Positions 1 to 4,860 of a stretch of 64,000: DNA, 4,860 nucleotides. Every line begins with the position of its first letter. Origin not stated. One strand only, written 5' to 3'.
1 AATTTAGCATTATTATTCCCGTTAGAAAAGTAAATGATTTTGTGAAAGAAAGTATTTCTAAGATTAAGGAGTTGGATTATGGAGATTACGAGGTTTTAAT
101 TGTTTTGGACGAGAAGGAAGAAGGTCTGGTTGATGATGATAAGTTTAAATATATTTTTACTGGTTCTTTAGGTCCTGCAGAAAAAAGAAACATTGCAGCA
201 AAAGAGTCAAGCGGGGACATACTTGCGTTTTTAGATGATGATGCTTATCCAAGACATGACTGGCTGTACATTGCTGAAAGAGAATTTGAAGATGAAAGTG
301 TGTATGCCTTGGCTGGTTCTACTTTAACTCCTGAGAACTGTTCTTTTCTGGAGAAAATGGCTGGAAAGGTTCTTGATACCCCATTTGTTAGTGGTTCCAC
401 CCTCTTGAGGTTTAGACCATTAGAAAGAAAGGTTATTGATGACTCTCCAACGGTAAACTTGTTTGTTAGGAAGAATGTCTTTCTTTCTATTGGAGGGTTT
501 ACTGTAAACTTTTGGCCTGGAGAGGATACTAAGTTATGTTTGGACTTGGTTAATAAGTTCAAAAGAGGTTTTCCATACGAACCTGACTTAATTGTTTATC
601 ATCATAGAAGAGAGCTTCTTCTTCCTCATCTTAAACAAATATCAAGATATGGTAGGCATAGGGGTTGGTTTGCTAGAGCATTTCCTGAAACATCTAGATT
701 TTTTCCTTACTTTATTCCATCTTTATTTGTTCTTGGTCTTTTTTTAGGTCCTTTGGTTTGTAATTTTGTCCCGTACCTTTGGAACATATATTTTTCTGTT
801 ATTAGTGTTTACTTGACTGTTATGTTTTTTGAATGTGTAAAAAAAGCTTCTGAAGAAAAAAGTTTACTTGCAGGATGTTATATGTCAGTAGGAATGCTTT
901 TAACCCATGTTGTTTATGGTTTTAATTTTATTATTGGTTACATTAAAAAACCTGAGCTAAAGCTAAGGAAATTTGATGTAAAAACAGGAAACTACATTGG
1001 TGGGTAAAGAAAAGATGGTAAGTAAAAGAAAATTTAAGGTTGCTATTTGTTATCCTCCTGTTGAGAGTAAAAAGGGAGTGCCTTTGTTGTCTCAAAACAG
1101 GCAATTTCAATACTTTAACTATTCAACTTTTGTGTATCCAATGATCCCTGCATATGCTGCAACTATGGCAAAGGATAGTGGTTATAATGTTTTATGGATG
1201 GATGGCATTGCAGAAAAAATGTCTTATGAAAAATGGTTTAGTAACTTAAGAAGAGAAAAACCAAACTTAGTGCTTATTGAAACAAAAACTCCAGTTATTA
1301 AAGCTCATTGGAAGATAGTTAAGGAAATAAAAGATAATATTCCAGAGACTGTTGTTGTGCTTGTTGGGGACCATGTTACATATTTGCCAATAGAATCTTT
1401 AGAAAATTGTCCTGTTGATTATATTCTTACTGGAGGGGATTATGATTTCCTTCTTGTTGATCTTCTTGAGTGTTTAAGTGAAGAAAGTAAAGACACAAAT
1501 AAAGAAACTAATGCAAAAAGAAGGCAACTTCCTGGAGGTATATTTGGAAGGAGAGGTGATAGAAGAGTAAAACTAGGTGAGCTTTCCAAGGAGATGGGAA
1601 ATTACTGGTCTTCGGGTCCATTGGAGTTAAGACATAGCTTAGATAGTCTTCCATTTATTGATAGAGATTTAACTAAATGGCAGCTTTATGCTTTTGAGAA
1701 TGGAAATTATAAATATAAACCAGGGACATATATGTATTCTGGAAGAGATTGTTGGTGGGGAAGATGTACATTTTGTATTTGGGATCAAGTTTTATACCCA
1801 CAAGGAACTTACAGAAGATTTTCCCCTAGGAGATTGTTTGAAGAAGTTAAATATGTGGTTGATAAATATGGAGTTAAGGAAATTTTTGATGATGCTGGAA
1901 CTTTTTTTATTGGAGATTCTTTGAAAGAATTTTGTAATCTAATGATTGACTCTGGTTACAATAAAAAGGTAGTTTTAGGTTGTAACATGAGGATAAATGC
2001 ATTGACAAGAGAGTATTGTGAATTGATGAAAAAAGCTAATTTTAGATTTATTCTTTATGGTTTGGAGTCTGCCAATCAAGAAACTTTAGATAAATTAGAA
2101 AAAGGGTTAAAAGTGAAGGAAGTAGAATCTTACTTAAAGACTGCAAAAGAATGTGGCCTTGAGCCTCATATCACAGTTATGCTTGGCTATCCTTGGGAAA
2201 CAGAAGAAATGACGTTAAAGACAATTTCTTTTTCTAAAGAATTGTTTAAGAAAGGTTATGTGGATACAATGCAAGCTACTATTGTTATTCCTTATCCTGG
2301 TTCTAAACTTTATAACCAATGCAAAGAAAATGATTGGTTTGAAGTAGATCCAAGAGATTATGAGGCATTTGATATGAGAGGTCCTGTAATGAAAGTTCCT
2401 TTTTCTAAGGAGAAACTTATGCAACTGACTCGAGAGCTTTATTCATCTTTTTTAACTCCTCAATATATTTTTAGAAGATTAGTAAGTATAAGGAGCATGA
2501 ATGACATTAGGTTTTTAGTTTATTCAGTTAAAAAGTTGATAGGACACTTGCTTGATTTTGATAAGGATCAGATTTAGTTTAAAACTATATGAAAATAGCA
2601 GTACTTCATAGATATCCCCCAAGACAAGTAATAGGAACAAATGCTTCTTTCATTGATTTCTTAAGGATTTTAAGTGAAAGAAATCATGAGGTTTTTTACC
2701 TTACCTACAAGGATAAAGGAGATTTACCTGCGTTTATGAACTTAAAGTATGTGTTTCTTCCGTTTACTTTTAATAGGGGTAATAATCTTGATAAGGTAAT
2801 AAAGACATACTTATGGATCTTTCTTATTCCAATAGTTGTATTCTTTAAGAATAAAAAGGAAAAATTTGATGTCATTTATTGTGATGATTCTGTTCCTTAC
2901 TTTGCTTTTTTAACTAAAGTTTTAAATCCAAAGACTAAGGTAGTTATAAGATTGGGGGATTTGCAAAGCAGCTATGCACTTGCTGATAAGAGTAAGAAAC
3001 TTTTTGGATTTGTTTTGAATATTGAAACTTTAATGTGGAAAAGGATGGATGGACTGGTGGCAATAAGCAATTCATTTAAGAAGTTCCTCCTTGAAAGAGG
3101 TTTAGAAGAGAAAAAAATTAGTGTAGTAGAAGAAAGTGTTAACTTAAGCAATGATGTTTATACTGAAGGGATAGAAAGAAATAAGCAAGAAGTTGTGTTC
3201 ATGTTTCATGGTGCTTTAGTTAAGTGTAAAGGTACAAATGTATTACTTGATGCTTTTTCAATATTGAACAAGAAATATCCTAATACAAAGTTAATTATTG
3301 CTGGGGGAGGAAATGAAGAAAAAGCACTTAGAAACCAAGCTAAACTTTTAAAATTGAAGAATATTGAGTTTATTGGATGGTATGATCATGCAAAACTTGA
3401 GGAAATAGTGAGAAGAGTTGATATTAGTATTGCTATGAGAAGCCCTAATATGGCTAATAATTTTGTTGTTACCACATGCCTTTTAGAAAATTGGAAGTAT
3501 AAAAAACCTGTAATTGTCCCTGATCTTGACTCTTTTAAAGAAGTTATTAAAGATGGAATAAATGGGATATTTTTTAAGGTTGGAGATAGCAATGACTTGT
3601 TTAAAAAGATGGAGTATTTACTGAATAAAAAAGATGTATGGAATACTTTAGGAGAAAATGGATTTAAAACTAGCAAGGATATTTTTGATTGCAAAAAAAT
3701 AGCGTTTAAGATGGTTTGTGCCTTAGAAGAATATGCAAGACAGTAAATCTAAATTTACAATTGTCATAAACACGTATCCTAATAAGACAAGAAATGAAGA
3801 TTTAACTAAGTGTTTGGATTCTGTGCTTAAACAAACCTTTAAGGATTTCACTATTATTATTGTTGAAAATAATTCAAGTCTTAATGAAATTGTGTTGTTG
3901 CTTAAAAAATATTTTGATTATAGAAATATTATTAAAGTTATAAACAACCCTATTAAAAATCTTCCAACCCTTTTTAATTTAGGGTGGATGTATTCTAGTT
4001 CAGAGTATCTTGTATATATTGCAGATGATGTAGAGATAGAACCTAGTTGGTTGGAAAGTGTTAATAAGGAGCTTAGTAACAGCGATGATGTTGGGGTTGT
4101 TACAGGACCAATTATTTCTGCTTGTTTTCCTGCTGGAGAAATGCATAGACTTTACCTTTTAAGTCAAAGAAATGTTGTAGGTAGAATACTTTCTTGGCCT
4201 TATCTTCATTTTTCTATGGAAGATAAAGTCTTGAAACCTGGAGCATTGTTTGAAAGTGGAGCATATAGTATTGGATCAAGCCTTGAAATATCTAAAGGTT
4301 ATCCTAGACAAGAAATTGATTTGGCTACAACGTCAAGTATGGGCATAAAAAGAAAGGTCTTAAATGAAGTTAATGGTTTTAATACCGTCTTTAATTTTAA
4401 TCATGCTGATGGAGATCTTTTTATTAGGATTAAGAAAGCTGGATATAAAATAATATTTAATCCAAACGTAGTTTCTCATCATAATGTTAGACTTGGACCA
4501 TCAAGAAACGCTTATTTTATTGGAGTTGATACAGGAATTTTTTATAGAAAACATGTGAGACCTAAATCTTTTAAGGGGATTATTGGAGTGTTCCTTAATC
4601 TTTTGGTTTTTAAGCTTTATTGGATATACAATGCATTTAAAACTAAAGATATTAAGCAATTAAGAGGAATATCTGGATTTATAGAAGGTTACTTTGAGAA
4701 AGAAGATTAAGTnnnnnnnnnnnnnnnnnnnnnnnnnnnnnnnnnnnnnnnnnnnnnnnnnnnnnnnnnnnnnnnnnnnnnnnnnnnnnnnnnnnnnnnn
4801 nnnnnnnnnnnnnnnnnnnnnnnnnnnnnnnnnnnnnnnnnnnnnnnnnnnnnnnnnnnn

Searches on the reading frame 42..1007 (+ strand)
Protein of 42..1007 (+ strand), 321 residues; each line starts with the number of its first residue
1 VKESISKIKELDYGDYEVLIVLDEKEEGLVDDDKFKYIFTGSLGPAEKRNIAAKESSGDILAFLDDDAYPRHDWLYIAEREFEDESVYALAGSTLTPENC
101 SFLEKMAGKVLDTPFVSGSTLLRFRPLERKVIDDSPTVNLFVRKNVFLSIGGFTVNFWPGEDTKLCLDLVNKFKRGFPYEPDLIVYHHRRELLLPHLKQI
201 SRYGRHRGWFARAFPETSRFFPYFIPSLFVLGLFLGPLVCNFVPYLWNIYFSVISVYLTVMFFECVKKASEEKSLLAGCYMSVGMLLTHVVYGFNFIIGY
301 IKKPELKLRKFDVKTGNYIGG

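Call 14: search_protein_families(library=pfam, proteins=[window:42-1007:+], max_evalue=0.001)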
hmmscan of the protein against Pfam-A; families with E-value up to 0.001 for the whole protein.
window:42-1007:+ (321 aa): 2 families
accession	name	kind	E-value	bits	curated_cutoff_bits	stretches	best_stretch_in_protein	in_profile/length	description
PF00535.33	Glycos_transf_2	-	6.7e-11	42.9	23.3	1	2-114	14-132/168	Glycosyl transferase family 2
PF13632.12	Glyco_trans_2_3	-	9.4e-06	26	27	1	62-254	3-192/198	Glycosyl transferase family group 2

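Call 56: search_protein_families(library=ncbifam, proteins=[window:42-1004:+], max_evalue=0.01)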
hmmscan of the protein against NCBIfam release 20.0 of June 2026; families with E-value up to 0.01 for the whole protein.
window:42-1004:+ (321 aa): 6 families
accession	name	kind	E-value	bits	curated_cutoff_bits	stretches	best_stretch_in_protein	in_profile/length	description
TIGR03965.1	mycofact_glyco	equivalog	1.6e-20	73.5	280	1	42-218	139-311/467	mycofactocin biosynthesis glycosyltransferase MftF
NF041875.1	EPS_EpsD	equivalog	4.6e-12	46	370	1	11-219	26-239/325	exopolysaccharide biosynthesis glycosyltransferase EpsD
NF041394.1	GtaseAglG_Halo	equivalog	1.5e-10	40.9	440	1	3-188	20-216/304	glucosyl-dolichyl phosphate glucuronosyltransferase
NF038302.1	EPS_HpsE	equivalog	4.1e-07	29.3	300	1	31-85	60-113/307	hormogonium polysaccharide biosynthesis glycosyltransferase HpsE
TIGR04283.1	glyco_like_mftF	equivalog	2.3e-05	24.1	182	1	3-171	16-171/221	TIGR04283 family arsenosugar biosynthesis glycosyltransferase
NF038299.1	EPS_HpsN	equivalog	4.6e-05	22.5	425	1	2-97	17-122/317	hormogonium polysaccharide biosynthesis glycosyltransferase HpsN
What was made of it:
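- No ArnC/GtrB-type polyprenyl-phosphate sugar synthase is recognisable among the window's four GT2 enzymes (call 56), so the donor for the C half is unidentified. No GtrA/GtrB-like partners lie next to the C half (call 56).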

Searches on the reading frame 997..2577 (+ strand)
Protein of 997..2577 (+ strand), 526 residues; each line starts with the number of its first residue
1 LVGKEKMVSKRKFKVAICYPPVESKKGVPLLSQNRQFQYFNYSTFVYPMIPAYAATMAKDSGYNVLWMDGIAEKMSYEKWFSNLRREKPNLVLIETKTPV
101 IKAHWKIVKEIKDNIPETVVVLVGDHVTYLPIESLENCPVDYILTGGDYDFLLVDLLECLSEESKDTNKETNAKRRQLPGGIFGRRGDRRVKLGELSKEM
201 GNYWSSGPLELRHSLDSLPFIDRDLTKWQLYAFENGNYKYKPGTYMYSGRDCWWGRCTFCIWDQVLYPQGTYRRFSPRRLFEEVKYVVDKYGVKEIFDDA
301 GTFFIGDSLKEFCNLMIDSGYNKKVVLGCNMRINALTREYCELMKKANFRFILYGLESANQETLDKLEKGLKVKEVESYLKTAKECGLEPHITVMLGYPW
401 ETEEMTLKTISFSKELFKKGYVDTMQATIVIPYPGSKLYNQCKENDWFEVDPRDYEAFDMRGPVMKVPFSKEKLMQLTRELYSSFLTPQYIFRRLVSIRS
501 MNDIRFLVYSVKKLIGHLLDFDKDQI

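Call 14: search_protein_families(library=pfam, proteins=[window:997-2577:+], max_evalue=0.001)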
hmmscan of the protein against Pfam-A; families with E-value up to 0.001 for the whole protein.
window:997-2577:+ (526 aa): 2 families
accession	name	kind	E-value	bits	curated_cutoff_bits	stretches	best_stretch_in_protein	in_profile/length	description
PF04055.27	Radical_SAM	-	7.3e-16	59.2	29.5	1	250-412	5-165/166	Radical SAM superfamily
PF02310.24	B12-binding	-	5.5e-06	26.7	32.1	1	52-144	18-109/121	B12 binding domain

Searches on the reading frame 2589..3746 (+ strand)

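Call 14: search_protein_families(library=pfam, proteins=[window:2589-3746:+], max_evalue=0.001)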
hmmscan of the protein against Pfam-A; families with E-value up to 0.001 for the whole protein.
window:2589-3746:+ (385 aa): 4 families
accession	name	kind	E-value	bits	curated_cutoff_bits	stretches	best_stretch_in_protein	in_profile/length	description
PF00534.26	Glycos_transf_1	-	6.7e-25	88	26.4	1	196-360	10-171/172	Glycosyl transferases group 1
PF13692.12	Glyco_trans_1_4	-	2.7e-20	73.5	27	1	203-346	3-141/142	Glycosyl transferases group 1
PF13439.12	Glyco_transf_4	-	1.6e-08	35.2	28.5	1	16-187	3-169/170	Glycosyltransferase Family 4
PF13524.12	Glyco_trans_1_2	-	0.00032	21.1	25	1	231-370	13-137/144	Glycosyl transferase-like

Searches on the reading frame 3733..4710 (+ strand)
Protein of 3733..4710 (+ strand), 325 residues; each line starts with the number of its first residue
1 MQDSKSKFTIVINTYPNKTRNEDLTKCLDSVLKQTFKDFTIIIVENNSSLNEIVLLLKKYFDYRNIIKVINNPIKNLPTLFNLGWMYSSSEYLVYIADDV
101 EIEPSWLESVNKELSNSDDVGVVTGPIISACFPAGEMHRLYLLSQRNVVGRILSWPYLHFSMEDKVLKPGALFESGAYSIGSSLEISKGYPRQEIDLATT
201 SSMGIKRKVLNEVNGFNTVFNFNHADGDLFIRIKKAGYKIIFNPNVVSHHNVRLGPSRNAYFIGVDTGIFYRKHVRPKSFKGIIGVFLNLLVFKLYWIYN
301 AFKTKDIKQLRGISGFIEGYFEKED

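Call 14: search_protein_families(library=pfam, proteins=[window:3733-4710:+], max_evalue=0.001)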
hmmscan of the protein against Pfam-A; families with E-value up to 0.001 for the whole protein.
window:3733-4710:+ (325 aa): 1 family
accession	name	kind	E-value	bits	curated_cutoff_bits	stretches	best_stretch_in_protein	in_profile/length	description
PF00535.33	Glycos_transf_2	-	1.5e-17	64.5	23.3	1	10-180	2-158/168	Glycosyl transferase family 2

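Call 56: search_protein_families(library=ncbifam, proteins=[window:3733-4707:+], max_evalue=0.01)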
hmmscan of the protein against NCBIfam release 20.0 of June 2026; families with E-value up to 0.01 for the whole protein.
window:3733-4707:+ (325 aa): 15 families
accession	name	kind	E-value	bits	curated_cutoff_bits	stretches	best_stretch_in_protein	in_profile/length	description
NF038299.1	EPS_HpsN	equivalog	3.6e-15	55.7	425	1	9-247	4-217/317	hormogonium polysaccharide biosynthesis glycosyltransferase HpsN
TIGR03965.1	mycofact_glyco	equivalog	1.2e-13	50.8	280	2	3-130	71-194/467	mycofactocin biosynthesis glycosyltransferase MftF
NF041875.1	EPS_EpsD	equivalog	4.4e-11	42.8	370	1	10-129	3-118/325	exopolysaccharide biosynthesis glycosyltransferase EpsD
NF041394.1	GtaseAglG_Halo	equivalog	8.4e-10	38.4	440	1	8-122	3-115/304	glucosyl-dolichyl phosphate glucuronosyltransferase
NF038302.1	EPS_HpsE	equivalog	2.6e-08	33.2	300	1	7-127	2-124/307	hormogonium polysaccharide biosynthesis glycosyltransferase HpsE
TIGR03472.1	HpnI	equivalog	2.4e-07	29.9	310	1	16-124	48-160/373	bacteriohopanetetrol glucosamine biosynthesis glycosyltransferase HpnI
NF007482.0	PRK10073.1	equivalog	4e-07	29.4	423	1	1-123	1-118/334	glycosyltransferase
NF050050.1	ProtGlycPglI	equivalog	2.2e-06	27.3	500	1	6-111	2-105/306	GalNAc(5)-diNAcBac-PP-undecaprenol beta-1,3-glucosyltransferase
TIGR03937.1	PgaC_IcaA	equivalog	5.2e-06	25.7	422.3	1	6-125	45-161/407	poly-beta-1,6-N-acetyl-D-glucosamine synthase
NF053739.1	GlytfEpsEBac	equivalog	7.2e-05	21.9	450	1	21-102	13-96/265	glycosyltransferase EpsE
TIGR03111.1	glyc2_xrt_Gpos1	hypoth_equivalog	0.00046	19.1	363.95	1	7-130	50-172/439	TIGR03111 family XrtG-associated glycosyltransferase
TIGR01556.1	rhamnosyltran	subfamily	0.00053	19.2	200.55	0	32-128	14-112/281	rhamnosyltransferase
NF007453.0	PRK10018.1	equivalog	0.0011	18.7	382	1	15-107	12-104/280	colanic acid biosynthesis glycosyltransferase WcaA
TIGR04017.1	WcaA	equivalog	0.0015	18.2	495.75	1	16-107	12-103/279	colanic acid biosynthesis glycosyltransferase WcaA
NF047683.1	TeichurnBiosyTuaG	equivalog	0.0019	17.9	400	1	2-71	2-67/252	teichuronic acid biosynthesis protein TuaG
